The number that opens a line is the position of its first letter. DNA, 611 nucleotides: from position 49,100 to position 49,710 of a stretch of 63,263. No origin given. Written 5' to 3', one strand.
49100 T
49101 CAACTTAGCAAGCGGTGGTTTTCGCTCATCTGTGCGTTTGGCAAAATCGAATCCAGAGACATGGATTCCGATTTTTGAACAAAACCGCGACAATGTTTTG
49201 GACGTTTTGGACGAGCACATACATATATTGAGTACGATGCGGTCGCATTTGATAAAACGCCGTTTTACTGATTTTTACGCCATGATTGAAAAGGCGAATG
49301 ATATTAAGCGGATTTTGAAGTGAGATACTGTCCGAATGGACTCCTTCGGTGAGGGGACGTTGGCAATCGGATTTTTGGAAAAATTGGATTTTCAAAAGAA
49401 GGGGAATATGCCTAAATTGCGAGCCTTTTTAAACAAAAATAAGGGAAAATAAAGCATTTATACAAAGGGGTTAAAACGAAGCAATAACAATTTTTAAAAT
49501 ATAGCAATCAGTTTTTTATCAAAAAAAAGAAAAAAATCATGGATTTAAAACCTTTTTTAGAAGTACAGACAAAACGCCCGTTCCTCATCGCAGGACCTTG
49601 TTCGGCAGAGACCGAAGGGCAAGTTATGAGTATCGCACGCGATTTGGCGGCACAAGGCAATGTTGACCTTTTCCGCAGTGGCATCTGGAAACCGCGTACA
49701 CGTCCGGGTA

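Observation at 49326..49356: A copy of the abundant motif is cleanly split by a 19-nt hairpin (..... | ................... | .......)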

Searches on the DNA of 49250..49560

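Call 27: search_rna_families(source=window, start=49250, end=49560, threshold=evalue, max_evalue=10)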
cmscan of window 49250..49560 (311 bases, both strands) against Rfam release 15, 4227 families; matches with E-value up to 10: 4.
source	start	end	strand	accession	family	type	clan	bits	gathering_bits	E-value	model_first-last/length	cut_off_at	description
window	49342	49401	-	RF02466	Ms_AS-8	Gene; sRNA;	-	18.1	48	0.23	1-74/74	no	Actinobacteria sRNA Ms_AS-8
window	49250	49272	+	RF01304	sR5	Gene; snRNA; snoRNA; CD-box;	-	13.4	40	0.83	31-53/53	5'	Small nucleolar RNA sR5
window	49358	49423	+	RF01962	RMST_1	Gene; lncRNA;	-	11.4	40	2.9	1-61/61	no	Rhabdomyosarcoma 2 associated transcript conserved region 1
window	49275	49341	+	RF01121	sR38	Gene; snRNA; snoRNA; CD-box;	-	10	50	6.1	1-59/59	no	Small nucleolar RNA sR38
